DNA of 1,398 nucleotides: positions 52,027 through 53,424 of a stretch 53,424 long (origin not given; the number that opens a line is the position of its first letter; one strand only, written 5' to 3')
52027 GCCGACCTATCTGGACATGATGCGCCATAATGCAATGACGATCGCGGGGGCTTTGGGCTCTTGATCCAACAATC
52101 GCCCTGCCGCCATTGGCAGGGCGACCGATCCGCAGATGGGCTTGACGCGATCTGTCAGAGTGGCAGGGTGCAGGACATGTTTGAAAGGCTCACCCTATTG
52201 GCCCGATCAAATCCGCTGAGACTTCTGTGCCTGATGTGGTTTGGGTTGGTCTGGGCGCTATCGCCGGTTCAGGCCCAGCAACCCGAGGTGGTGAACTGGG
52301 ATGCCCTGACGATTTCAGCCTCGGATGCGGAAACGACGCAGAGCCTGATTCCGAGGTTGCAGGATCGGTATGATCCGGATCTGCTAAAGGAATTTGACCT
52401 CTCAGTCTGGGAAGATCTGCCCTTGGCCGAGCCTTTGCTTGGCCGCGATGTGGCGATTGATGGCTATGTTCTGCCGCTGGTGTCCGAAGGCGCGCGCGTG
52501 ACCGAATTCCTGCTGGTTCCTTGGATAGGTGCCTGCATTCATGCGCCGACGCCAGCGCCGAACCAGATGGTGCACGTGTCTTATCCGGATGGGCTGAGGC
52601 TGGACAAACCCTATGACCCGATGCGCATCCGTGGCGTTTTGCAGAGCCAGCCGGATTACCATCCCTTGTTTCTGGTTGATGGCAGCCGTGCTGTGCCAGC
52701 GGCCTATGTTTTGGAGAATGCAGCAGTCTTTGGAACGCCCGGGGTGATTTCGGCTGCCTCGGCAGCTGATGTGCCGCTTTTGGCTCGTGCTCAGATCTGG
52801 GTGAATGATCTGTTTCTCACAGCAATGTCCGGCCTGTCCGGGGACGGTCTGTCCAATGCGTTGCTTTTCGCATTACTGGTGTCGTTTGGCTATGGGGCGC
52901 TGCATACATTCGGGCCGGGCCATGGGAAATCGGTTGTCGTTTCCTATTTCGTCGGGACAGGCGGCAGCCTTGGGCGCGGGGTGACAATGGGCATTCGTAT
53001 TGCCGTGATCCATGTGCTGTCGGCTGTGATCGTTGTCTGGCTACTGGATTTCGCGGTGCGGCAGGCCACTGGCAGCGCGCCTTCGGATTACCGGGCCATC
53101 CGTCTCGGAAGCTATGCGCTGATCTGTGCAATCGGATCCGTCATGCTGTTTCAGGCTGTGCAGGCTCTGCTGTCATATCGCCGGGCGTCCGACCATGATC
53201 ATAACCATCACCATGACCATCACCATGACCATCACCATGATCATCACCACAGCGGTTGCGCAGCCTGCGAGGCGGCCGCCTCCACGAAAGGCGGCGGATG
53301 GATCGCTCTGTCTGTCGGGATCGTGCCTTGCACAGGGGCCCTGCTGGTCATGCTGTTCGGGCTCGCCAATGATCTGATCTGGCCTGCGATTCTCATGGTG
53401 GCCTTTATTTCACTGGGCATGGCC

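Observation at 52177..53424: Open-ended ORF fuses a DUF3299-like periplasmic domain to a NicO/RcnA-type permease, directly downstream of zur-znuCBA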

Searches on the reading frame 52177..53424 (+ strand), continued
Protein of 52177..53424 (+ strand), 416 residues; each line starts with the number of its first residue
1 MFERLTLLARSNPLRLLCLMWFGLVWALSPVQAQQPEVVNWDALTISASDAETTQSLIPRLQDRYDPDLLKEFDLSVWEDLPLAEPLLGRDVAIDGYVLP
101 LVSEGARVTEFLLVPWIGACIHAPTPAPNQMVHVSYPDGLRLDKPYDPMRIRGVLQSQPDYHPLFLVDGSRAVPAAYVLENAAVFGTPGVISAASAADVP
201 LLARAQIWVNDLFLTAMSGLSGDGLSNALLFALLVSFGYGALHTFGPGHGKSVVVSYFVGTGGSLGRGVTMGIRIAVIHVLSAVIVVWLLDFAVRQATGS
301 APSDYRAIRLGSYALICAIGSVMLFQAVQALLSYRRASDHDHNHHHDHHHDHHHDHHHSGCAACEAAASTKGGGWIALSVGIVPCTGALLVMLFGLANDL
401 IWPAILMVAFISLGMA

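Call 53: search_protein_families(library=pfam, proteins=[L071:670-840:+, L071:186-536:-, L068:605-970:-], max_evalue=0.01)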
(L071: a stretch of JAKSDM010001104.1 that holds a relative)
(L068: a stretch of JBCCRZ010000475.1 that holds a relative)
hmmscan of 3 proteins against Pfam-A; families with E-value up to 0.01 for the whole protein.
L071:670-840:+ (56 aa): 1 family
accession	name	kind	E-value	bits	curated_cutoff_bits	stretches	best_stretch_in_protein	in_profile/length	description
PF02069.22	Metallothio_Pro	-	1.6e-25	89.4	33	1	3-54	1-51/51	Prokaryotic metallothionein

L071:186-536:- (116 aa): 7 families
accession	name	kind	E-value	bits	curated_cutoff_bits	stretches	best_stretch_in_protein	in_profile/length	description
PF01022.26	HTH_5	-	1.1e-14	54.5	22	1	27-73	1-47/47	Bacterial regulatory protein, arsR family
PF12840.13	HTH_20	-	1.8e-05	25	27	1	25-73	1-50/51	Helix-turn-helix domain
PF25212.1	HVO_A0114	-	3.9e-05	23.8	27.6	1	16-79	11-74/84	HVO_A0114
PF12802.13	MarR_2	-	0.00014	22.4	27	1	28-74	5-53/61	MarR family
PF21715.3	CggR_N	-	0.0013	18.8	30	1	29-80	4-56/71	CggR N-terminal DNA binding domain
PF25213.1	HVO_A0261_N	-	0.005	17.1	35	1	28-76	11-59/86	HVO_A0261 N-terminal domain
PF24035.1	DUF7344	-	0.0066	17.2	27.8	0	22-60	1-39/76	Domain of unknown function (DUF7344)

L068:605-970:- (121 aa): 2 families
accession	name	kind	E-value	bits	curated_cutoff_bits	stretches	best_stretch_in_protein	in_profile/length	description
PF01022.26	HTH_5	-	2e-13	50.4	22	1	45-90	1-45/47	Bacterial regulatory protein, arsR family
PF12840.13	HTH_20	-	1.8e-08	34.7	27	1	43-92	1-50/51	Helix-turn-helix domain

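Call 56: search_protein_families(library=pfam, alignment_id=A2, max_evalue=0.0001)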
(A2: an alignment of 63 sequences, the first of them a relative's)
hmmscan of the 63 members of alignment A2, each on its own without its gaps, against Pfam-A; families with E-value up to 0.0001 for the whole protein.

A. member 1, L001:3056-4159:+ (367 aa): 3 families
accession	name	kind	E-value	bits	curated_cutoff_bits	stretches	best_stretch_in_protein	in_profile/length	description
PF02492.25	cobW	-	1.8e-48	164.9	20.7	1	7-187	1-179/180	CobW/HypB/UreG, nucleotide-binding domain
PF07683.19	CobW_C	-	3.7e-20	72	22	1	251-343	1-92/94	Cobalamin synthesis protein cobW C-terminal domain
PF03193.22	RsgA_GTPase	-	6.8e-05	23.2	30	0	136-196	37-98/174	RsgA GTPase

B. families by the number of members that match (of 63 scanned): 49 families (the first 25 are shown)
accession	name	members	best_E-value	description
PF01979.26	Amidohydro_1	17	1.3e-39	Amidohydrolase family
PF07969.17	Amidohydro_3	14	1.8e-82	Amidohydrolase family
PF04966.18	OprB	5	5.7e-22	Carbohydrate-selective porin, OprB family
PF01297.22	ZnuA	3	1.5e-85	Zinc-uptake complex component A periplasmic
PF13354.11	Beta-lactamase2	2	1.3e-52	Beta-lactamase enzyme family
PF02492.25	cobW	2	1.8e-48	CobW/HypB/UreG, nucleotide-binding domain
PF05685.18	Uma2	2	1.6e-33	Putative restriction endonuclease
PF07683.19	CobW_C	2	3.7e-20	Cobalamin synthesis protein cobW C-terminal domain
PF00924.24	MS_channel_2nd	2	1.2e-16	Mechanosensitive ion channel, beta-domain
PF00144.29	Beta-lactamase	2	1e-14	Beta-lactamase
PF21082.3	MS_channel_3rd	2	4.1e-14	Mechanosensitive ion channel MscS, C-terminal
PF02113.21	Peptidase_S13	2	1.2e-06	D-Ala-D-Ala carboxypeptidase 3 (S13) family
PF00490.27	ALAD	1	2.5e-148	Delta-aminolevulinic acid dehydratase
PF00361.26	Proton_antipo_M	1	2.2e-86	NADH:quinone oxidoreductase/Mrp antiporter, TM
PF02800.25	Gp_dh_C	1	2.7e-66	Glyceraldehyde 3-phosphate dehydrogenase, C-terminal domain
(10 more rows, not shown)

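Call 57: find_encoding_contigs(protein=P0001, flank=10000, max_places=4)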
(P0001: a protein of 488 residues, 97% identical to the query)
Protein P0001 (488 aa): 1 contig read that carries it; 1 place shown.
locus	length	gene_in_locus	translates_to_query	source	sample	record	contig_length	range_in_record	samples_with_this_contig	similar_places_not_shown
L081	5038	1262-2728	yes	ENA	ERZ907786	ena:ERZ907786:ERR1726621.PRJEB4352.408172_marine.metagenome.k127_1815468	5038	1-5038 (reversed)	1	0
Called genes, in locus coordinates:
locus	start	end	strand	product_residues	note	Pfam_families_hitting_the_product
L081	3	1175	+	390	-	?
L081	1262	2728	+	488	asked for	PF11736:DUF3299, PF03824:NicO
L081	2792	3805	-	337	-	PF01547:SBP_bac_1, PF13531:SBP_bac_11, PF13416:SBP_bac_8, PF13343:SBP_bac_6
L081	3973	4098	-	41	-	PF00444:Ribosomal_L36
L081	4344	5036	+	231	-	?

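Call 63: search_protein_families(library=pfam, proteins=[L081:2792-3805:-, L081:4344-5036:+], max_evalue=0.001)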
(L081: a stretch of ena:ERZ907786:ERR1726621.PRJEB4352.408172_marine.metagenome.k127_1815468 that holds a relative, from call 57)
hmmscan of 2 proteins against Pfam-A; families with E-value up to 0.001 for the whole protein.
L081:2792-3805:- (337 aa): 4 families
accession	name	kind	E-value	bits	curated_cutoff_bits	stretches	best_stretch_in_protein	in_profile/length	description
PF13343.11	SBP_bac_6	-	4.7e-22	79.1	24.6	1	72-295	2-220/245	Bacterial extracellular solute-binding protein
PF13416.11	SBP_bac_8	-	2e-20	74.2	27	1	40-306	3-273/279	Bacterial extracellular solute-binding protein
PF01547.30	SBP_bac_1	-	7.1e-19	69.4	26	1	40-283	14-307/307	Bacterial extracellular solute-binding protein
PF13531.11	SBP_bac_11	-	9.2e-10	39.1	25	1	38-286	15-222/227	Bacterial extracellular solute-binding protein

L081:4344-5036:+ (231 aa): 1 family
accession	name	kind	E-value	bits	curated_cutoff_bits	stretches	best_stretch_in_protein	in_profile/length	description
PF05013.17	FGase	-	1.6e-52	179.3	28.9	1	38-230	3-182/219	N-formylglutamate amidohydrolase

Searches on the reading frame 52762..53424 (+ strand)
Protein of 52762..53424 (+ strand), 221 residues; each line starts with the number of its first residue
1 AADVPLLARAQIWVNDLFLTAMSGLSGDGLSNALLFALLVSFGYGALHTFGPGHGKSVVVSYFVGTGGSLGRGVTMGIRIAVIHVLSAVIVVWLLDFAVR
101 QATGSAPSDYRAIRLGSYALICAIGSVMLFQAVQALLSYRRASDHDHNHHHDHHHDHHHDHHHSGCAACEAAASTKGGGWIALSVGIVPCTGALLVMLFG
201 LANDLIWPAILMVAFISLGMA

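Call 69: search_protein_representatives(protein=window:52762-53424:+)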
Query: 221 residues. Proteins with E-value up to 0.001 (for the whole library): 4180; up to 1e-10: 1396; up to 1e-30: 54. The best 150 are listed.
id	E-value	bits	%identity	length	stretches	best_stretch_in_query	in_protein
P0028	1.6e-79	283.0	63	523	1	3-221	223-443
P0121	4.9e-73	261.8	62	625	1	3-221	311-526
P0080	2.8e-67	243.0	60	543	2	2-221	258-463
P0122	9.4e-61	221.6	58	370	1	11-221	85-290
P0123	4.1e-60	219.5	56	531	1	17-221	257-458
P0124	2.7e-56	207.0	63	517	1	14-221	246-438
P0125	8.8e-55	202.1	49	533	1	2-221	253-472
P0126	2.7e-54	200.5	53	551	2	3-138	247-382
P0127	2.4e-50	187.6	60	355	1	7-221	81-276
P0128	3.1e-50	187.2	56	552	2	14-145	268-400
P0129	1.0e-49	185.5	53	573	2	9-136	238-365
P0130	3.1e-48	180.7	55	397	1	9-221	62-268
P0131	2.6e-47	177.7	55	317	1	7-221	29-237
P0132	3.0e-47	177.5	64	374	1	2-135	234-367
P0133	3.2e-47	177.4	54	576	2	10-136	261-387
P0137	1.4e-44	168.8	50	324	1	15-221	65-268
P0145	8.0e-41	156.5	47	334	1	26-221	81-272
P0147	4.5e-40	154.0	45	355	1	20-221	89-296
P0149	2.5e-39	151.6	46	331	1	21-221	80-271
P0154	3.1e-36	141.5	42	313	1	21-221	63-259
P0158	2.5e-34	135.2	45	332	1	7-221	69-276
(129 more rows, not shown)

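Call 70: search_protein_families(library=pfam, proteins=[P0122, P0127, P0130, P0131, P0137, P0145, P0147, P0149, P0154, P0158], max_evalue=0.001)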
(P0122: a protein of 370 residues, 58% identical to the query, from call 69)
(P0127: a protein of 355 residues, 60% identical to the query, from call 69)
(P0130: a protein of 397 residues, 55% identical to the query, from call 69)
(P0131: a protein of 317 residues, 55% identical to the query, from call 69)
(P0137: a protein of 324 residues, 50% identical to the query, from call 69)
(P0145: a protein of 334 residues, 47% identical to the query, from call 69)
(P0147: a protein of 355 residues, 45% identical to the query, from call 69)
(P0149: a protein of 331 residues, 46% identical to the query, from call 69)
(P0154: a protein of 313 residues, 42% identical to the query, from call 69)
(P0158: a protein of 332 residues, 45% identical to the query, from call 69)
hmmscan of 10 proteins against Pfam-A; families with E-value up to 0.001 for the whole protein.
P0122 (370 aa): 1 family
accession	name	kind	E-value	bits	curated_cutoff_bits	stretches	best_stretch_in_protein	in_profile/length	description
PF03824.22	NicO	-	8.9e-14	51.9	27.7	1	111-231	4-127/287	High-affinity nickel-transport protein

P0127 (355 aa): 1 family
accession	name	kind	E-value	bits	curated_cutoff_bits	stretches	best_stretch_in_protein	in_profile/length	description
PF03824.22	NicO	-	8.7e-11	42.1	27.7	1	111-210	4-107/287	High-affinity nickel-transport protein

P0130 (397 aa): 1 family
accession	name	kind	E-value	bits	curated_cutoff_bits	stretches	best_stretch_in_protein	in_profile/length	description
PF03824.22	NicO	-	7.6e-13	48.9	27.7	2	87-190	3-110/287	High-affinity nickel-transport protein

P0131 (317 aa): 1 family
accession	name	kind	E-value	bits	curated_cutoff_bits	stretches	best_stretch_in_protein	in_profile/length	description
PF03824.22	NicO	-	8.3e-17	61.9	27.7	2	58-164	3-112/287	High-affinity nickel-transport protein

P0137 (324 aa): 1 family
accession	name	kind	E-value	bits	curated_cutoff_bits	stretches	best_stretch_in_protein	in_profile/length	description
PF03824.22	NicO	-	3.1e-19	69.8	27.7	2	89-206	6-128/287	High-affinity nickel-transport protein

P0145 (334 aa): 2 families
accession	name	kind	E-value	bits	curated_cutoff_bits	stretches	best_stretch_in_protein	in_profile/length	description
PF03824.22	NicO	-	4.7e-16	59.4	27.7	1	96-218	5-133/287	High-affinity nickel-transport protein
PF13386.12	DsbD_2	-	6e-05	23.5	24.9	1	162-320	66-198/199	Cytochrome C biogenesis protein transmembrane region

P0147 (355 aa): 1 family
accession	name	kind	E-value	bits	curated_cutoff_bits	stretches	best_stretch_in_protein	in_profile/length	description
PF03824.22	NicO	-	2e-18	67.2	27.7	1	107-350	5-285/287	High-affinity nickel-transport protein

P0149 (331 aa): 1 family
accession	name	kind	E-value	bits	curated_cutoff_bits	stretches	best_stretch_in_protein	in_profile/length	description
PF03824.22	NicO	-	9.1e-15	55.2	27.7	1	97-226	5-137/287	High-affinity nickel-transport protein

P0154 (313 aa): 2 families
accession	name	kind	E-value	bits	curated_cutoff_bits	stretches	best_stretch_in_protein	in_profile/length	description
PF03824.22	NicO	-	3.2e-17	63.2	27.7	2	81-209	6-134/287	High-affinity nickel-transport protein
PF13386.12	DsbD_2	-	6.6e-06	26.6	24.9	1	153-280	67-185/199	Cytochrome C biogenesis protein transmembrane region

P0158 (332 aa): 1 family
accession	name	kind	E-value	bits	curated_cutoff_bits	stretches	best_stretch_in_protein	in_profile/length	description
PF03824.22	NicO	-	1.7e-16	60.8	27.7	1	100-225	5-135/287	High-affinity nickel-transport protein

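Call 71: find_encoding_contigs(protein=P0149, flank=5000, max_places=4)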
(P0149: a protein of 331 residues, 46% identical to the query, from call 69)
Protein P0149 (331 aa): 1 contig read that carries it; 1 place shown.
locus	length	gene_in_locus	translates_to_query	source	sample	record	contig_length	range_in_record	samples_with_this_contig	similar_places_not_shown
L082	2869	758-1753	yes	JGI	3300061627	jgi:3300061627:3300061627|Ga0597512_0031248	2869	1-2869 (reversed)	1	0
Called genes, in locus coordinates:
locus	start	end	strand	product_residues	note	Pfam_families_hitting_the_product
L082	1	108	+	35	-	?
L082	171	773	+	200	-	PF06226:DUF1007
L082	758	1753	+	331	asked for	PF03824:NicO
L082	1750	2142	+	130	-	PF01502:PRA-CH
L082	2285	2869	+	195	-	?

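Call 72: find_encoding_contigs(protein=P0145, flank=5000, max_places=2)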
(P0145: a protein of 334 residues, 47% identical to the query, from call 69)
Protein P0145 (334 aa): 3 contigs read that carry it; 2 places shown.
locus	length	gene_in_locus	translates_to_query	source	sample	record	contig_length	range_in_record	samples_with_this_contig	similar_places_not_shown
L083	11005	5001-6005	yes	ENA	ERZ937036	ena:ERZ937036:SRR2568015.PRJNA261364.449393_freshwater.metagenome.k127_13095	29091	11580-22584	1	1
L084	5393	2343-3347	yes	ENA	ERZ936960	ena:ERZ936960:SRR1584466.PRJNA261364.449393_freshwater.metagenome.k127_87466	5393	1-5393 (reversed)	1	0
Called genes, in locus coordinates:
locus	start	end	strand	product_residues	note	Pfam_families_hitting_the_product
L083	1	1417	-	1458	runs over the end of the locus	PF02743:dCache_1, PF22588:dCache_1_like, PF12860:PAS_7, PF12860:PAS_7, PF12860:PAS_7, PF08447:PAS_3, PF08448:PAS_4, PF12860:PAS_7, +9 more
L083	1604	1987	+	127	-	-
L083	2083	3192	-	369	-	-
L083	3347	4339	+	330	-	PF01297:ZnuA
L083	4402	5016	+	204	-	PF06226:DUF1007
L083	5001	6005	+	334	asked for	PF03824:NicO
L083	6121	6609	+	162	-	-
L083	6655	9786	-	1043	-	PF00873:ACR_tran, PF03176:MMPL, PF02355:SecD_SecF_C (faint), PF03176:MMPL (weak)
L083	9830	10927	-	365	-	PF25917:BSH_RND, PF25973:BSH_CzcB, PF25876:HH_MFP_RND (weak), PF25944:Beta-barrel_RND (weak), PF25954:Beta-barrel_RND_2, PF25989:YknX_C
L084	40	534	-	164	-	-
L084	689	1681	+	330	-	PF01297:ZnuA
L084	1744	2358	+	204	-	PF06226:DUF1007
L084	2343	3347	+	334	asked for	PF03824:NicO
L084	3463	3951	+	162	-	-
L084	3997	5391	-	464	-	?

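Call 73: find_encoding_contigs(protein=P0147, flank=5000, max_places=2)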
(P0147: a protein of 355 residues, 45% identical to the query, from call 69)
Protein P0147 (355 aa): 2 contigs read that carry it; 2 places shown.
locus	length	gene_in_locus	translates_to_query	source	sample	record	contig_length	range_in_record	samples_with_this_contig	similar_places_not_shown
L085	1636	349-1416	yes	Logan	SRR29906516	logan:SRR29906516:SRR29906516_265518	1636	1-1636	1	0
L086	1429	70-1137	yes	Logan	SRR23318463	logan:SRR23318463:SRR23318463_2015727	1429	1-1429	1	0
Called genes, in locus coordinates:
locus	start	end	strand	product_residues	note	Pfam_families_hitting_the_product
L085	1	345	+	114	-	?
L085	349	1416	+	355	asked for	PF03824:NicO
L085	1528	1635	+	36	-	?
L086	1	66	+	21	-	?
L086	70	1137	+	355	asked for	PF03824:NicO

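Call 74: find_encoding_contigs(protein=P0154, flank=5000, max_places=2)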
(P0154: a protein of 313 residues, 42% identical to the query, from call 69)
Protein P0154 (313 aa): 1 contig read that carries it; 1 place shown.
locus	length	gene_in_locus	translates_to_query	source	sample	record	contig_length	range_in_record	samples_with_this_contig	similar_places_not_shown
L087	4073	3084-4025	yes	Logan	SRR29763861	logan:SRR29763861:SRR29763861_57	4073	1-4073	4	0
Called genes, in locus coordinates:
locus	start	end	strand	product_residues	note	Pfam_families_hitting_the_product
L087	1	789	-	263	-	?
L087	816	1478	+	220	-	PF00912:Transgly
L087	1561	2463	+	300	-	PF01297:ZnuA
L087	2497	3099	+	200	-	PF06226:DUF1007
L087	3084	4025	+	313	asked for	PF03824:NicO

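Call 75: find_encoding_contigs(protein=P0158, flank=5000, max_places=2)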
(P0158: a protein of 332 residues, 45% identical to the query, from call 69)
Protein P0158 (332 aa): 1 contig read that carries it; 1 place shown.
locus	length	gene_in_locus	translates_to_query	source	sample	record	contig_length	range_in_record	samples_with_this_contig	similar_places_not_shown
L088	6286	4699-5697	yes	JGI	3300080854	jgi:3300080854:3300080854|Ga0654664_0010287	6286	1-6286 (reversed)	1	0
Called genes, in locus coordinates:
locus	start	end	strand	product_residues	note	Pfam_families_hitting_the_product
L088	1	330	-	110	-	?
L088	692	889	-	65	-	-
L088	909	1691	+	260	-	PF01435:Peptidase_M48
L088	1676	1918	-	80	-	PF02668:TauD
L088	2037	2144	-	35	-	-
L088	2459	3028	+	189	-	PF07310:PAS_5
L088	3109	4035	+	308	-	PF01297:ZnuA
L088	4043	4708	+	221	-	PF06226:DUF1007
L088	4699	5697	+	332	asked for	PF03824:NicO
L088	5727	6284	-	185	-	?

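Call 76: find_encoding_contigs(protein=P0137, flank=5000, max_places=2)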
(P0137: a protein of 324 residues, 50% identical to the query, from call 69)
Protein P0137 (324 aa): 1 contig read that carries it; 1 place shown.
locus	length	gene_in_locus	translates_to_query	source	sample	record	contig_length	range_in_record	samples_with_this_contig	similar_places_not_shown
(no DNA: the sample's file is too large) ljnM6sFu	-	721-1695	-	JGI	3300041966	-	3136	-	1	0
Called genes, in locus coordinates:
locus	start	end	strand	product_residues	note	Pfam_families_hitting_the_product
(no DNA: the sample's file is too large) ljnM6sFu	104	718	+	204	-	PF06226:DUF1007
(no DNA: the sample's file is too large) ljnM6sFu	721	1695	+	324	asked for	PF03824:NicO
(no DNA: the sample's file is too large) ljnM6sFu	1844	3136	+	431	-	?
